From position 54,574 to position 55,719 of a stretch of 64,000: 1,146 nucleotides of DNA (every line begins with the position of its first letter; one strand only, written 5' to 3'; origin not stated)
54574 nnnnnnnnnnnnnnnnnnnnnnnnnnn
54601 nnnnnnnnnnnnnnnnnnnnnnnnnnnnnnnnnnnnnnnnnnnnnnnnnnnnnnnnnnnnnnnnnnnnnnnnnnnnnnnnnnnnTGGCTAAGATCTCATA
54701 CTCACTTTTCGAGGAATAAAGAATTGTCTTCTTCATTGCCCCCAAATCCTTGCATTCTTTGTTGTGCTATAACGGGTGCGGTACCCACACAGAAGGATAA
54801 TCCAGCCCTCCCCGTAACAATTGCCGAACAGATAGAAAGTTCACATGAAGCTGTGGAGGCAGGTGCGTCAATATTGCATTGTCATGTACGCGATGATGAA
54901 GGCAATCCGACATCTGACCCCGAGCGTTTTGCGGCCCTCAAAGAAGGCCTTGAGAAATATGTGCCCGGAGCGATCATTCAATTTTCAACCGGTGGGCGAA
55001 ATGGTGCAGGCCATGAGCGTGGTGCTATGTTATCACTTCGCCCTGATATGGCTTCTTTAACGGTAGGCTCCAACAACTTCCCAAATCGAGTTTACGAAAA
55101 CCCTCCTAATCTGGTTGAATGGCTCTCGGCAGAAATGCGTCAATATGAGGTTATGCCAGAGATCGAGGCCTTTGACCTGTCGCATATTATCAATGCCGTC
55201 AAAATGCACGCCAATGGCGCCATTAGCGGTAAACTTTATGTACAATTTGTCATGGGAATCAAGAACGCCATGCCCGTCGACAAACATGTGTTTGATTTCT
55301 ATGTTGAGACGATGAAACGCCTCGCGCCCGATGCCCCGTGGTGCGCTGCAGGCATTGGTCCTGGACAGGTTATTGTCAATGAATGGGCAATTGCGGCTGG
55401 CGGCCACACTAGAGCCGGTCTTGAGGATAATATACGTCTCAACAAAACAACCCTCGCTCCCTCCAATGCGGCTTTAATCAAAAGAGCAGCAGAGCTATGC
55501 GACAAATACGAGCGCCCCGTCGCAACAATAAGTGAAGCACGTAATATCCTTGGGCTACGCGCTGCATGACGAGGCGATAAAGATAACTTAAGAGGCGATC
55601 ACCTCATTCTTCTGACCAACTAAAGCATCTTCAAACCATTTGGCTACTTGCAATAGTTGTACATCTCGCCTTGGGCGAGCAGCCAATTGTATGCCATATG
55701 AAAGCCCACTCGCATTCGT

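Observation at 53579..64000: tRNA-bracketed ~10-kb metabolic block combining hydrolases, a BKACE enzyme, a TAXI-TRAP importer and a split biotin carboxylase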

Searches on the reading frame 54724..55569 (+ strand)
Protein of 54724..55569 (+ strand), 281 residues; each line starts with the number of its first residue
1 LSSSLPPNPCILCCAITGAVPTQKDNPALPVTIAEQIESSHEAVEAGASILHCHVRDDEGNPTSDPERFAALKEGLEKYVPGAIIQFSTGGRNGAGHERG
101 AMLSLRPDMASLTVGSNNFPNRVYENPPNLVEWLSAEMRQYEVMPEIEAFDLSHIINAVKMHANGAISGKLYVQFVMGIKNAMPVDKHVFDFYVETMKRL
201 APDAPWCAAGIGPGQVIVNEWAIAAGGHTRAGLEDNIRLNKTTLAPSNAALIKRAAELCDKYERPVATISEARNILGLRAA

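Call 7: search_protein_families(library=pfam, proteins=[window:54724-55569:+])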
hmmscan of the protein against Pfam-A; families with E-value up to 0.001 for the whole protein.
window:54724-55569:+ (281 aa): 1 family
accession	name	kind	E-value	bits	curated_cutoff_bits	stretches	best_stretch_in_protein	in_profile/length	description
PF05853.18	BKACE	-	8.3e-90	301.3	24.8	1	9-278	1-274/274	beta-keto acid cleavage enzyme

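Call 8: search_protein_families(library=ncbifam, proteins=[window:54724-55569:+])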
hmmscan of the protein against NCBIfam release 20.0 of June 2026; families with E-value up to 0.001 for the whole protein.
window:54724-55569:+ (281 aa): 4 families
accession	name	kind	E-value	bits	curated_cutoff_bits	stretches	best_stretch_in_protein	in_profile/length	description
NF053568.1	3OXCoAcCUPNH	equivalog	5.7e-139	462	350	1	8-279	2-273/274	3-oxoadipate:acetyl-CoA acetyltransferase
NF052387.1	Lys_ferment_KCE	equivalog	8.2e-76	254.9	382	1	11-278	3-267/267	3-keto-5-aminohexanoate cleavage enzyme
NF052389.1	Lys_KAL_CLE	exception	2.8e-47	161.4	725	1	7-279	168-437/440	bifunctional 3-aminobutyryl-CoA ammonia lyase/3-keto-5-aminohexanoate cleavage enzyme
NF053538.1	DixhxACActTsKce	equivalog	6.7e-47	160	430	2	122-279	145-303/310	3,5-dioxohexanoate:acetyl-CoA acetone transferase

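Call 29: search_solved_structures(query=window:54724-55566:+, max_evalue=1e-10, show_alignments=1)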
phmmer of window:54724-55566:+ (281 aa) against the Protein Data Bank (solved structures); distinct sequences matched with E-value up to 1e-10: 13.
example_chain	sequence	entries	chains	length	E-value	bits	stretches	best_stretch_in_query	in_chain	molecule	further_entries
3chv_A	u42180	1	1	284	6.8e-136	455.2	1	8-281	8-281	Prokaryotic domain of unknown function (DUF849) with a TIM barrel fold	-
3fa5_A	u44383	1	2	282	1.2e-135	454.3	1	7-280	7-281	protein of unknown function (DUF849)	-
3no5_A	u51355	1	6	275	2.2e-117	394.5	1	8-278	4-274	Uncharacterized protein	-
2y7d_A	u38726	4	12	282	5.7e-54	186.4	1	8-278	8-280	3-KETO-5-AMINOHEXANOATE CLEAVAGE ENZYME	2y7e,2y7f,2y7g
3lot_A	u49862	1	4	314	9.7e-33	116.8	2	10-120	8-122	uncharacterized protein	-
8rio_A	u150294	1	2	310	4.3e-32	114.7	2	144-279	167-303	3-keto-5-aminohexanoate cleavage protein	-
8rip_A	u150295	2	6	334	5.1e-32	114.5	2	145-279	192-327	3-keto-5-aminohexanoate cleavage protein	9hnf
9zsc_A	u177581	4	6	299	7.6e-29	104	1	102-276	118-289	3-keto-5-aminohexanoate cleavage protein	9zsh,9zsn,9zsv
3e49_A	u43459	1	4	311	5.8e-28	101.1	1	10-119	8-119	uncharacterized protein DUF849 with a TIM barrel fold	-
3c6c_A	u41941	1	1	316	7.8e-27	97.5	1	106-279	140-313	3-keto-5-aminohexanoate cleavage enzyme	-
3e02_A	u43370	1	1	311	1.8e-24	89.7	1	10-119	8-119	uncharacterized protein DUF849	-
5zmy_A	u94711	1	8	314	5.7e-12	48.7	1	12-278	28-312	Cis-epoxysuccinate hydrolase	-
5zmu_A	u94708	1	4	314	7.7e-12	48.3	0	12-278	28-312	Cis-epoxysuccinate hydrolase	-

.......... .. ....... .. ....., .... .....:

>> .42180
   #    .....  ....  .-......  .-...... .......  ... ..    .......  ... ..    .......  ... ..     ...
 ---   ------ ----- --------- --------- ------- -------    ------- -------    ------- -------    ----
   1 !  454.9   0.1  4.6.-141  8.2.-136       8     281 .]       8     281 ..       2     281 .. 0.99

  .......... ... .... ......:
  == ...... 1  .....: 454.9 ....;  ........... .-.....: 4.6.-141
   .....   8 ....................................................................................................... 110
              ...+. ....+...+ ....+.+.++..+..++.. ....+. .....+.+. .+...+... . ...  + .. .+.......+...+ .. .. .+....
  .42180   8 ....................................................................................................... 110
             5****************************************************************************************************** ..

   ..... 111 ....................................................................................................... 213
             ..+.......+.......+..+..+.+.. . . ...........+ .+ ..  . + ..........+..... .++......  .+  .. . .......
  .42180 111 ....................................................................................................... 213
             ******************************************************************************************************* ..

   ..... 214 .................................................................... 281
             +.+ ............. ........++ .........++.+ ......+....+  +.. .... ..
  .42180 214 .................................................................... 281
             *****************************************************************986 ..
